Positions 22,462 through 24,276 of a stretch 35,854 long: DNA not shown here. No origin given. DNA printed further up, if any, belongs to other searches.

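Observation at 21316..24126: Dlt-like aminoacyl loading pair without DltB/DltD, followed directly by a KAS III-like enzyme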

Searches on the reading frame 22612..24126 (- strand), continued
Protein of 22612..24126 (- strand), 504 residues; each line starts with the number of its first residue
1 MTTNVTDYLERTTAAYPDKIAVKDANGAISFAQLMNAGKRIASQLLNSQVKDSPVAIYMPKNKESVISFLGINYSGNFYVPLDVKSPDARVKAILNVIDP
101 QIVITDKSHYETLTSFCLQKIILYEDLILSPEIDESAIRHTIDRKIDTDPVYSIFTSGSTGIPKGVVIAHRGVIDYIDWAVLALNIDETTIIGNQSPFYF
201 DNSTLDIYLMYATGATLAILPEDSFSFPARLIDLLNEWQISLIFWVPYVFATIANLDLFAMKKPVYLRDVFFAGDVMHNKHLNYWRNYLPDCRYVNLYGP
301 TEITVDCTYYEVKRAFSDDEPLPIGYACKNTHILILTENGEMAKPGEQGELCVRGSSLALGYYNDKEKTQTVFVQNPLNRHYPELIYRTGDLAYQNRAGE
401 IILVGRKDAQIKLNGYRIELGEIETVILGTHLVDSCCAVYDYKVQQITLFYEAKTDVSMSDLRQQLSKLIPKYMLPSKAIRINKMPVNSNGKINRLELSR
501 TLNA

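Call 65: search_protein_families(library=pfam, proteins=[L004:13989-14432:+, L004:16758-17534:+], max_evalue=0.05)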
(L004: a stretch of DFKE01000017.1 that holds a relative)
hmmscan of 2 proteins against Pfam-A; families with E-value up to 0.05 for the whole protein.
L004:13989-14432:+ (147 aa): 2 families
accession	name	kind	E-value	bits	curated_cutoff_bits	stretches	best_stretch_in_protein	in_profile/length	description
PF01575.25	MaoC_dehydratas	-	1.5e-10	41.2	27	1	14-113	5-105/123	MaoC like domain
PF13452.11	FAS1_DH_region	-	0.006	17.2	22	1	25-115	12-106/132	FAS1-like, dehydratase domain region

L004:16758-17534:+ (258 aa): 1 family
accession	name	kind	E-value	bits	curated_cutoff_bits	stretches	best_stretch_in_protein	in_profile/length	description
PF00132.30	Hexapep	-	7.9e-07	29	27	1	170-203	2-35/36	Bacterial transferase hexapeptide (six repeats)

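Call 77: search_protein_families(library=pfam, proteins=[L009:14519-15097:+, L009:15100-16263:+, L008:14058-14518:+, L024:13737-14762:+, L024:14786-15325:+, L024:15500-16003:+, L023:6754-8436:+, L023:9269-9967:+, L008:13111-13326:+, L016:13695-13973:+], max_evalue=0.01)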
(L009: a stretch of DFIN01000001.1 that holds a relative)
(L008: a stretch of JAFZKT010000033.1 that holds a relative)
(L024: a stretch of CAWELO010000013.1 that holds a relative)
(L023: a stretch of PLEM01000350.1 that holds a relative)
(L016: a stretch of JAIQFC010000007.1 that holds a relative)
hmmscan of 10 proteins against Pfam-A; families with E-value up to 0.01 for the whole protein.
L009:14519-15097:+ (192 aa): 3 families
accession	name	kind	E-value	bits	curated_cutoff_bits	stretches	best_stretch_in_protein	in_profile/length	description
PF00132.30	Hexapep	-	4.1e-09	36.2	27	1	132-161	2-31/36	Bacterial transferase hexapeptide (six repeats)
PF14602.12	Hexapep_2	-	0.00014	22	27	1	142-166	12-34/34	Hexapeptide repeat of succinyl-transferase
PF25084.1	LbH_EIF2B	-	0.0021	18.5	54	0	134-168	69-103/105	EIF2B subunit epsilon LbH domain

L009:15100-16263:+ (387 aa): 1 family
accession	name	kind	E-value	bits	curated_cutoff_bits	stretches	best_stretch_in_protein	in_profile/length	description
PF03033.26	Glyco_transf_28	-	0.0035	17.9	26.2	0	12-69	11-69/139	Glycosyltransferase family 28 N-terminal domain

L008:14058-14518:+ (153 aa): 1 family
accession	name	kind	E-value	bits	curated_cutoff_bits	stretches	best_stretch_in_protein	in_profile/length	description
PF02522.19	Antibiotic_NAT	-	2.7e-16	60.3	25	1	50-150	14-134/232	Aminoglycoside 3-N-acetyltransferase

L024:13737-14762:+ (341 aa): 1 family
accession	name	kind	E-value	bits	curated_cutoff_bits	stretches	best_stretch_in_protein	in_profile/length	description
PF02522.19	Antibiotic_NAT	-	3.5e-25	89.3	25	1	113-307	18-226/232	Aminoglycoside 3-N-acetyltransferase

L024:14786-15325:+ (179 aa): 1 family
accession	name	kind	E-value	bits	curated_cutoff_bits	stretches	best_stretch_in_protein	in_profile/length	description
PF00583.31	Acetyltransf_1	-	0.002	18.8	20.7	1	84-169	22-97/116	Acetyltransferase (GNAT) family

L024:15500-16003:+ (167 aa): 1 family
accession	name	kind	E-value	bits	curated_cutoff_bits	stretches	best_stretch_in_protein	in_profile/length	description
PF05523.17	FdtA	-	3.1e-47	160.1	23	1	47-167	2-122/131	WxcM-like, C-terminal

L023:6754-8436:+ (560 aa): 4 families
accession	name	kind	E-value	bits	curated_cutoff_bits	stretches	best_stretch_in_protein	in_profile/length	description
PF13561.12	adh_short_C2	-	3.7e-41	141.7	27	1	322-553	1-236/236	Enoyl-(Acyl carrier protein) reductase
PF00106.31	adh_short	-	2.1e-33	115.9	26.6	1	318-500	3-188/195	short chain dehydrogenase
PF08659.16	KR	-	2e-12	47.8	22.6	1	319-476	4-163/180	KR domain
PF23441.1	SDR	-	0.00049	20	27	1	435-551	136-254/258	SDR-like rossmann domain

L023:9269-9967:+ (233 aa): 0 families

L008:13111-13326:+ (71 aa): 1 family
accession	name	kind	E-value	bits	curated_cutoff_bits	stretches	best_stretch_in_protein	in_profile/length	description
PF00550.31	PP-binding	-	3.7e-06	27.6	20.8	1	3-66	2-66/67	Phosphopantetheine attachment site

L016:13695-13973:+ (92 aa): 1 family
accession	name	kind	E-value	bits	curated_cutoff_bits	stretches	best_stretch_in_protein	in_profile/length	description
PF00550.31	PP-binding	-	2.1e-05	25.1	20.8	1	12-75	3-67/67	Phosphopantetheine attachment site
